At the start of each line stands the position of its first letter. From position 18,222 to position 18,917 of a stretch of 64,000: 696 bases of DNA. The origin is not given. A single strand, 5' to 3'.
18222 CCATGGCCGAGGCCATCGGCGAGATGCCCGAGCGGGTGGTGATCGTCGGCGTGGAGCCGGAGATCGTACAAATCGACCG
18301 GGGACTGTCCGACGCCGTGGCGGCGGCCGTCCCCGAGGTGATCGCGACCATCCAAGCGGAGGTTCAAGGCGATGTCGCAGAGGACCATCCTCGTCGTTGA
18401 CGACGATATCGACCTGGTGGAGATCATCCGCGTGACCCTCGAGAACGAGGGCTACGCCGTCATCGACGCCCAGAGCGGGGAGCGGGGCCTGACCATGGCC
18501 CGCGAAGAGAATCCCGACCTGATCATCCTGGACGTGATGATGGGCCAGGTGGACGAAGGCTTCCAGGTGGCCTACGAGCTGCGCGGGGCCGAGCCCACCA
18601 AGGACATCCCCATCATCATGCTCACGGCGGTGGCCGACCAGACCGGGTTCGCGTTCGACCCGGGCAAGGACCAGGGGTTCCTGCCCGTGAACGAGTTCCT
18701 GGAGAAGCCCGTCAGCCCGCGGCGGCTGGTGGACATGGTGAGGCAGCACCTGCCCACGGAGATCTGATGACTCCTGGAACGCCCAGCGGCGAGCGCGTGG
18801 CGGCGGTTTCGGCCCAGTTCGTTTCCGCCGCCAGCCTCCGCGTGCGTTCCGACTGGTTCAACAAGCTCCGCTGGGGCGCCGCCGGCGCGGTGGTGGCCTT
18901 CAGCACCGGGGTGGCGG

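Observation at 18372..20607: Receiver-only response regulator, multi-TM histidine kinase and tandem-ACT protein translationally coupled directly downstream of the [NiFe]-hydrogenase operon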

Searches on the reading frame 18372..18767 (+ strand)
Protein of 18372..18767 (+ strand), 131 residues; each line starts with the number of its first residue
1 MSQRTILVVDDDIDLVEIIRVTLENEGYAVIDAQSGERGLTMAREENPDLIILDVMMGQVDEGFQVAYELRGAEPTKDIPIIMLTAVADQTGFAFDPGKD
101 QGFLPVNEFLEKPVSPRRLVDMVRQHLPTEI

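Call 6: search_protein_families(library=pfam, proteins=[window:18372-18767:+], max_evalue=0.01)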
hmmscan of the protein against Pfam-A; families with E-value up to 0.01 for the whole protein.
window:18372-18767:+ (131 aa): 1 family
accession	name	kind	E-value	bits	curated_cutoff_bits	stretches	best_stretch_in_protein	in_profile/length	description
PF00072.30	Response_reg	-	2.1e-20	73.4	30.2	1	6-124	1-111/111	Response regulator receiver domain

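Call 7: search_protein_families(library=ncbifam, proteins=[window:18372-18767:+], max_evalue=0.01)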
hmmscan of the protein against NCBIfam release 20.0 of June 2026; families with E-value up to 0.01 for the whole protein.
window:18372-18767:+ (131 aa): 95 families (the best 25 are shown)
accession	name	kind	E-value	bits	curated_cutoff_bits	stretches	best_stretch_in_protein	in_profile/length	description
TIGR02154.1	PhoB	equivalog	1.1e-22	80.5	296.2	1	3-125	2-118/226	phosphate regulon transcriptional regulator PhoB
NF053854.1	RespRegPhoBBctds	equivalog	5.1e-22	78.3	270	1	6-90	1-83/225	two-component system response regulator PhoB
NF007135.0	PRK09581.1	equivalog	6.9e-21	74.6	474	1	5-124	4-117/457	PleD family two-component system response regulator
NF045944.1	ResRegRpaBCyano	equivalog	1.8e-20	73.3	330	1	7-124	1-109/229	response regulator transcription factor RpaB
NF040689.1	MtrAB_MtrA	equivalog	3.1e-20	72.5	300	1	6-127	1-113/219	MtrAB system response regulator MtrA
NF040534.1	resp_reg_YycF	equivalog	3e-19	69.2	340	1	5-127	2-115/231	response regulator YycF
NF033120.0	vanR_FM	exception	9.4e-18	64.7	460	1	1-127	1-118/231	vancomycin resistance response regulator transcription factor, VanR-F/VanR-M family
NF033117.2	vanR_ACDEGLN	exception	5.1e-16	58.9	350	1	6-126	1-112/226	VanR-ABDEGLN family response regulator transcription factor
NF007005.1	PRK09468.1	equivalog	5.8e-16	58.6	331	1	3-124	3-116/237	osmolarity response regulator transcription factor OmpR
NF041733.1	resp_reg_CseB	equivalog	7.9e-15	54.9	350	1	5-93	2-86/228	two-component system response regulator CseB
NF045717.1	DVU0259_DivK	exception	1.2e-14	54.5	160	1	4-126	3-115/117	DVU0259 family response regulator domain-containing protein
NF008296.0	PRK11083.1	equivalog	1.6e-14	53.9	273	1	1-127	1-118/228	two-component system response regulator CreB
NF008199.0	PRK10955.1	equivalog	5.9e-14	52.5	341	1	5-125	3-113/232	envelope stress response regulator transcription factor CpxR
NF000404.1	vanR-D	exception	1.5e-13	50.8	500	1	5-127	4-116/232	vancomycin resistance response regulator transcription factor VanR-D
NF007546.0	PRK10161.1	equivalog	2.1e-13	50.4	471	1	4-124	3-117/229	phosphate response regulator transcription factor PhoB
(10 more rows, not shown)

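Call 53: find_homologous_proteins(query=window:18372-18764:+, max_evalue=1e-10)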
Query window:18372-18764:+ (131 aa): 1507 proteins with E <= 1e-10 among 8000 candidates; the best 120 are listed.
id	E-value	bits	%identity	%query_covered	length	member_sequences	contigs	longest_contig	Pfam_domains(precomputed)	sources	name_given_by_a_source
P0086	3.6e-78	278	100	100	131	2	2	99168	PF00072.31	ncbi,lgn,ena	-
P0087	4.0e-65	235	83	100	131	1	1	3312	PF00072.31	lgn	-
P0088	1.1e-64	234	82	99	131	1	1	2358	PF00072.31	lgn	-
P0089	1.1e-64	234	83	100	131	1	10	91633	PF00072.31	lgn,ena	-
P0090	1.5e-64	234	82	100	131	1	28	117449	PF00072.31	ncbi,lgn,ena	-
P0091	1.6e-64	233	82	100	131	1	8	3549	PF00072.31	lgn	-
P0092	2.3e-64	233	82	100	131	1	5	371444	PF00072.31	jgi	jgi:CheY-like chemotaxis protein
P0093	6.6e-64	231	82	100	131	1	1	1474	PF00072.31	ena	-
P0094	9.9e-64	231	81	100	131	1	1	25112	PF00072.31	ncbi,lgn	-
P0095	2.0e-63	230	79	100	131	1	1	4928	PF00072.31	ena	-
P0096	2.9e-63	229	83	100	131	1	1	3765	PF00072.31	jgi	jgi:CheY-like chemotaxis protein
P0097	5.7e-63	228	79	100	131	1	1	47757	PF00072.31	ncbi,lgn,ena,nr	ncbi:MAG: response regulator [Candidatus Krumholzibacteria bacterium]|nr:response regulator [Candida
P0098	6.5e-63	228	82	100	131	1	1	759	PF00072.31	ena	-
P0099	9.1e-63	228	82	98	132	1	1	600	PF00072.31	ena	-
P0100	1.0e-62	228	82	100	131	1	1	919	PF00072.31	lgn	-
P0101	1.7e-62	227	80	100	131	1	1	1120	PF00072.31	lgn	-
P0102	2.5e-62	226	80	100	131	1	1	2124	PF00072.31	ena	-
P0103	2.7e-62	226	82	100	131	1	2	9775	PF00072.31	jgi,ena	-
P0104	5.1e-62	225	78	100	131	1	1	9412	PF00072.31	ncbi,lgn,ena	-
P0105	6.9e-62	225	77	100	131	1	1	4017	PF00072.31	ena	-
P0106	7.1e-62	225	79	100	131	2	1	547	PF00072.31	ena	-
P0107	8.0e-62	225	80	100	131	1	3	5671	PF00072.31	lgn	-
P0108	8.3e-62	225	79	100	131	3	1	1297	PF00072.31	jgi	jgi:CheY-like chemotaxis protein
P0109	8.7e-62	225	79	100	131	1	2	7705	PF00072.31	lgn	-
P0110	1.0e-61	224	80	100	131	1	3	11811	PF00072.31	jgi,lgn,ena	-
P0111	1.3e-61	224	79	100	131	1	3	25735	PF00072.31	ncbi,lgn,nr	ncbi:MAG: response regulator [Krumholzibacteria bacterium]|nr:response regulator [Candidatus Krumhol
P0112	1.3e-61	224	79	100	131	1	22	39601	PF00072.31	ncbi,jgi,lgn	jgi:CheY-like chemotaxis protein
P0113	1.4e-61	224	81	100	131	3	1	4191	PF00072.31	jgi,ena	jgi:CheY-like chemotaxis protein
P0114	1.4e-61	224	78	98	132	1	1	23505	PF00072.31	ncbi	-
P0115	1.6e-61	224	76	100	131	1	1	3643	PF00072.31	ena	-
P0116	1.6e-61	224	78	88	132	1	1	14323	PF00072.31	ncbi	-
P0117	1.6e-61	224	76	100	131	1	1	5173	PF00072.31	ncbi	-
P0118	1.7e-61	224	79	100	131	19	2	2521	PF00072.31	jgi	-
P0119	1.7e-61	224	78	100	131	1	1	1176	PF00072.31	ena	-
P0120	1.8e-61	224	79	100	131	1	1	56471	PF00072.31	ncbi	-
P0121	1.8e-61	224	79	100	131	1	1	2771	PF00072.31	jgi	jgi:CheY-like chemotaxis protein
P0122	1.8e-61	224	79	100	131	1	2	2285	PF00072.31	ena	-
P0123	2.0e-61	223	79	100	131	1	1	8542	PF00072.31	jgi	jgi:CheY-like chemotaxis protein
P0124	2.0e-61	223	80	100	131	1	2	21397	PF00072.31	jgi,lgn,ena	-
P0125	2.3e-61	223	79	100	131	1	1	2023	PF00072.31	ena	-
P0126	2.5e-61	223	79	100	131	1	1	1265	PF00072.31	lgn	-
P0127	2.5e-61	223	76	100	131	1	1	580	PF00072.31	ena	-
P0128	2.5e-61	223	80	98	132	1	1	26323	PF00072.31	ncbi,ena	-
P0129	2.9e-61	223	79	100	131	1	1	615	PF00072.31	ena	-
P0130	3.0e-61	223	77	100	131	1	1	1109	PF00072.31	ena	-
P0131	3.0e-61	223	78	99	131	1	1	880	PF00072.31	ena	-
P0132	3.4e-61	223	76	100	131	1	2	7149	PF00072.31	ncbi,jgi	-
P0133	4.0e-61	222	79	100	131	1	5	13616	PF00072.31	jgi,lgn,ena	-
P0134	4.0e-61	222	79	100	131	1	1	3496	PF00072.31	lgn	-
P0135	4.2e-61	222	77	100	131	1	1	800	PF00072.31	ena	-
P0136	4.3e-61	222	78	98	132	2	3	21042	PF00072.31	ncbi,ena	-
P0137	4.4e-61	222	78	100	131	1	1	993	PF00072.31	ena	-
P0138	4.4e-61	222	78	98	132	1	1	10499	PF00072.31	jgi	-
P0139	4.6e-61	222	78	100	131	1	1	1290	PF00072.31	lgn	-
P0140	4.7e-61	222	79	100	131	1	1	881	PF00072.31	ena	-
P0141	5.1e-61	222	77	100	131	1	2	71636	PF00072.31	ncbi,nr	ncbi:MAG: response regulator [bacterium]|nr:response regulator [bacterium]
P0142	5.4e-61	222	76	100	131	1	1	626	PF00072.31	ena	-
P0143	5.6e-61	222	78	100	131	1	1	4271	PF00072.31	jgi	jgi:CheY-like chemotaxis protein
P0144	5.9e-61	222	78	100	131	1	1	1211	PF00072.31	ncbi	-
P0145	6.0e-61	222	76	100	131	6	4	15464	PF00072.31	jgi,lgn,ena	jgi:DNA-binding response OmpR family regulator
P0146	6.4e-61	222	80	100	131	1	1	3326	PF00072.31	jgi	-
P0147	6.7e-61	222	77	100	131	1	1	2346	PF00072.31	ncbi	-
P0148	7.1e-61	222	82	98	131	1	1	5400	PF00072.31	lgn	-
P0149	7.6e-61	222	77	100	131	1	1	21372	PF00072.31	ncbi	-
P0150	7.8e-61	222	78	100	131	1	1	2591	PF00072.31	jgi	-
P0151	8.5e-61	221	78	100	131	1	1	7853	PF00072.31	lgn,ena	-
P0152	8.6e-61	221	79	100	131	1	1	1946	PF00072.31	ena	-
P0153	9.2e-61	221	77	100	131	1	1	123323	PF00072.31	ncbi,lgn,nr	ncbi:MAG: response regulator [Gemmatimonadales bacterium]|nr:response regulator [Gemmatimonadales ba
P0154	9.5e-61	221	77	100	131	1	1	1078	PF00072.31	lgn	-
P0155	1.0e-60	221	77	100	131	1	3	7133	PF00072.31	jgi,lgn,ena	-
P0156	1.1e-60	221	76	100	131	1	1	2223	PF00072.31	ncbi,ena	-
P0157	1.1e-60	221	76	100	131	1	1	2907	PF00072.31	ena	-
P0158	1.1e-60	221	76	100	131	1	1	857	PF00072.31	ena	-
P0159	1.1e-60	221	77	100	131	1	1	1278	PF00072.31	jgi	jgi:CheY-like chemotaxis protein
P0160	1.2e-60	221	78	99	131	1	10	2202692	PF00072.31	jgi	jgi:CheY-like chemotaxis protein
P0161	1.3e-60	221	78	100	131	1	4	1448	PF00072.31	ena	-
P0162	1.3e-60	221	76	100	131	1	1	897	PF00072.31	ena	-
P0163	1.4e-60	221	76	98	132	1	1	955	PF00072.31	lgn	-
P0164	1.4e-60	221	81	98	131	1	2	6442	PF00072.31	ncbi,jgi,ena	jgi:CheY-like chemotaxis protein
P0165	1.5e-60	221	81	98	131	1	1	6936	PF00072.31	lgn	-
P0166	1.5e-60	221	77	100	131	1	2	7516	PF00072.31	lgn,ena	-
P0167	1.5e-60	221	77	100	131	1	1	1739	PF00072.31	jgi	jgi:CheY-like chemotaxis protein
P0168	1.6e-60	221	77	100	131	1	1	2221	PF00072.31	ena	-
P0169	1.6e-60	221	78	100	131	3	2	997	PF00072.31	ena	-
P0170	1.6e-60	221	78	100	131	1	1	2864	PF00072.31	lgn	-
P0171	1.6e-60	221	79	100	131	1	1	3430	PF00072.31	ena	-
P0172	1.6e-60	220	77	100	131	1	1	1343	PF00072.31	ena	-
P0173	1.6e-60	220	76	100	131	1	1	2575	PF00072.31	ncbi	-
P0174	1.8e-60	220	77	100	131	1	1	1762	PF00072.31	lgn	-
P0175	1.8e-60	220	77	100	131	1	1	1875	PF00072.31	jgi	-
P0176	1.8e-60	220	78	100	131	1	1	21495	PF00072.31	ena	-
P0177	2.0e-60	220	78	100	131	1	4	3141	PF00072.31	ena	-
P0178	2.0e-60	220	78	100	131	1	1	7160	PF00072.31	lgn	-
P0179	2.1e-60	220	76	100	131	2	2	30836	PF00072.31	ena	-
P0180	2.2e-60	220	78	100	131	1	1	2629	PF00072.31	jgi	-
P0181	2.2e-60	220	78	100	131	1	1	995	PF00072.31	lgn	-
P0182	2.2e-60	220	78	98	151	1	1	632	PF00072.31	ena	-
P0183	2.3e-60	220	78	100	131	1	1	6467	PF00072.31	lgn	-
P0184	2.7e-60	220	77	100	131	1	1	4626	PF00072.31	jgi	-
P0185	2.9e-60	220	77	100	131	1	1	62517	PF00072.31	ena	-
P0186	3.4e-60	219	76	100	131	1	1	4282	PF00072.31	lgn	-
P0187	3.9e-60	219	77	100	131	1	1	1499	PF00072.31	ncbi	-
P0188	4.0e-60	219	78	100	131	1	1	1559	PF00072.31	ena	-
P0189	4.0e-60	219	77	100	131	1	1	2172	PF00072.31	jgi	-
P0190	4.2e-60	219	77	100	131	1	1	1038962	PF00072.31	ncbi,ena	-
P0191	4.2e-60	219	78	98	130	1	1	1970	PF00072.31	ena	-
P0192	4.2e-60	219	75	100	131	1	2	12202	PF00072.31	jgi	-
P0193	4.4e-60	219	76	100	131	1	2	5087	PF00072.31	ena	-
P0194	4.4e-60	219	77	89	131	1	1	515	PF00072.31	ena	-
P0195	4.6e-60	219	78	99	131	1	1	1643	PF00072.31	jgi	jgi:CheY-like chemotaxis protein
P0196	4.7e-60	219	76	100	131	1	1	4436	PF00072.31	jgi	jgi:CheY-like chemotaxis protein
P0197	5.0e-60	219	76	100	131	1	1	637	PF00072.31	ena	-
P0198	5.1e-60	219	78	100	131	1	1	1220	PF00072.31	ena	-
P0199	5.1e-60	219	78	98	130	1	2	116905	PF00072.31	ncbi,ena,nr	ncbi:MAG: response regulator [Gemmatimonas sp.]|nr:response regulator [Gemmatimonas sp.]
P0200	6.1e-60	219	80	98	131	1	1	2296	PF00072.31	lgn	-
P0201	6.4e-60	219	78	100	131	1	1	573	PF00072.31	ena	-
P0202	6.4e-60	219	76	100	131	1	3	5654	PF00072.31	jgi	jgi:CheY-like chemotaxis protein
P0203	6.4e-60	219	80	98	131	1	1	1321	PF00072.31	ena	-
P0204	6.6e-60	219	79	100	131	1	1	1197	PF00072.31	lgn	-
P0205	6.9e-60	218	76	100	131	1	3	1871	PF00072.31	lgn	-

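Call 55: list_cluster_members(proteins=[P0086])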
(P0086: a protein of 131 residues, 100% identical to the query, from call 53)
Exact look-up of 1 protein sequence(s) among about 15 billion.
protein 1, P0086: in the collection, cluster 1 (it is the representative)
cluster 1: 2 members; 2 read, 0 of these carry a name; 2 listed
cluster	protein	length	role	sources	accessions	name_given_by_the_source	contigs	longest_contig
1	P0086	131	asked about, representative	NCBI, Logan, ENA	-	-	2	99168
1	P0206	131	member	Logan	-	-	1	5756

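Call 73: predict_structure(alignment_id=A4)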
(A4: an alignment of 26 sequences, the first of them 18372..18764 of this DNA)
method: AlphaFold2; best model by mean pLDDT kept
length: 131 residues; sequences in the alignment: 26
mean_pLDDT: 86.0   pTM: 0.84
mean pLDDT of the five models: 86.0, 84.9, 84.0, 83.4, 82.2
residues with pLDDT >= 90: 82; 70-90: 30; 50-70: 18; < 50: 1
segments of 3 or more residues with pLDDT < 50: none
pLDDT, mean of each block of 10 residues (from residue 1): 88 94 95 94 96 81 87 92 74 64 82 91 85 49
secondary structure, 60 per line:
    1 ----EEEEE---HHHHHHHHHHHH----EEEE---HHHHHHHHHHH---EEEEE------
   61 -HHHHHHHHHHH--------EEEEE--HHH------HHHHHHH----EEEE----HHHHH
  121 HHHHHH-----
elements in order: E5-9 H13-24 E29-32 H36-46 E50-54 H62-72 E81-85 H97-103 E108-111 H116-126

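Call 76: fold_search(model_id=the predicted structure, library=pdb)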
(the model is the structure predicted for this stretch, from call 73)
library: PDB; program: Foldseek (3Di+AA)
matches with E <= 10: 1807; with E <= 0.001: 551
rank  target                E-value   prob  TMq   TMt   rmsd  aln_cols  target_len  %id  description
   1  9dvt_S                2.1e-12  1.00  0.83  0.48   2.3       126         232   40  Cryo-EM structure of RpaA bound to PkaiBC DNA and the CTD of the alpha subunit of RNAP from the cyanobacterium Synecho (released 2025-10-15)
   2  9dvt_R                8.2e-12  1.00  0.81  0.46   2.3       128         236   38  Cryo-EM structure of RpaA bound to PkaiBC DNA and the CTD of the alpha subunit of RNAP from the cyanobacterium Synecho (released 2025-10-15)
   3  5uht_B                7.9e-11  1.00  0.82  0.88   2.4       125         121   35  Structure of the Thermotoga maritima HK853-BeF3-RR468 complex at pH 5.0 (released 2017-12-27)
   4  6rh1_C                1.2e-10  1.00  0.82  0.89   2.5       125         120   34  Revisiting pH-gated conformational switch. Complex HK853-RR468 D53A pH 7 (released 2020-02-19)
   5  3t6k_A                2.1e-10  1.00  0.80  0.86   3.2       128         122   34  Crystal structure of a putative response regulator (Caur_3799) from Chloroflexus aurantiacus J-10-fl at 1.86 A resolut (released 2011-09-07)
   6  3dge_C                2.5e-10  1.00  0.81  0.87   2.4       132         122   35  Structure of a histidine kinase-response regulator complex reveals insights into Two-component signaling and a novel c (released 2009-07-07)
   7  1mb3                  2.9e-10  1.00  0.83  0.93   2.0       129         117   22  CRYSTAL STRUCTURE OF THE RESPONSE REGULATOR DIVK AT PH 8.5 IN COMPLEX WITH MG2+ (released 2002-12-04)
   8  4jav_D                2.9e-10  1.00  0.83  0.90   1.8       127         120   33  Structural basis of a rationally rewired protein-protein interface (HK853wt and RR468mutant V13P, L14I, I17M and N21V) (released 2013-09-04)
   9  9ckx_A                3.3e-10  1.00  0.81  0.49   2.5       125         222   26  Crystal structure of Dsk2 Sti1 domain bound to a transmembrane domain (released 2025-03-12)
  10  2jba_A                3.3e-10  1.00  0.79  0.83   3.4       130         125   29  PhoB response regulator receiver domain constitutively-active double mutant D53A and Y102C. (released 2007-01-04)
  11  6rh8_C                4.5e-10  1.00  0.83  0.89   2.7       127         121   34  Revisiting pH-gated conformational switch. Complex HK853 mutant H260A -RR468 mutant D53A pH 5.3 (released 2020-02-19)
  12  1mvo                  4.5e-10  1.00  0.79  0.85   2.3       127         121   38  Crystal structure of the PhoP receiver domain from Bacillus subtilis (released 2002-10-16)
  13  1m5t                  6.3e-10  1.00  0.84  0.89   2.4       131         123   22  CRYSTAL STRUCTURE OF THE RESPONSE REGULATOR DIVK (released 2002-11-15)
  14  8fk2_A                6.7e-10  1.00  0.80  0.86   2.2       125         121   38  The N-terminal VicR from Streptococcus mutans (released 2023-10-25)
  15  2jba_B                6.7e-10  1.00  0.79  0.85   2.6       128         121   29  PhoB response regulator receiver domain constitutively-active double mutant D53A and Y102C. (released 2007-01-04)
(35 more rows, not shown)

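Call 86: find_encoding_contigs(protein=P0086, flank=1000, max_places=2)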
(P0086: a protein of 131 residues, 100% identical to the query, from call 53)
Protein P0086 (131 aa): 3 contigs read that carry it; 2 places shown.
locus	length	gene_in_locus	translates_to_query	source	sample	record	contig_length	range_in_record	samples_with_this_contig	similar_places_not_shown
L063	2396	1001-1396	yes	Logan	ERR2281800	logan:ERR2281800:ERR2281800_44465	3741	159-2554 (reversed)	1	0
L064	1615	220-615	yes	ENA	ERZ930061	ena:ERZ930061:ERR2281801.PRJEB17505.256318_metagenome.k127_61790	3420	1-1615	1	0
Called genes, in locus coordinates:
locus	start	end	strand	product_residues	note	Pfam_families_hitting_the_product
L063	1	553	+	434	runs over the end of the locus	PF00374:NiFeSe_Hases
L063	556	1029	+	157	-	PF01750:HycI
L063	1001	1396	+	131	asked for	PF00072:Response_reg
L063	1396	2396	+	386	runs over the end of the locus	?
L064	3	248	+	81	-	?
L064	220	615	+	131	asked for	PF00072:Response_reg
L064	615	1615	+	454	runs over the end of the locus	PF25323:6TM_PilS, PF02518:HATPase_c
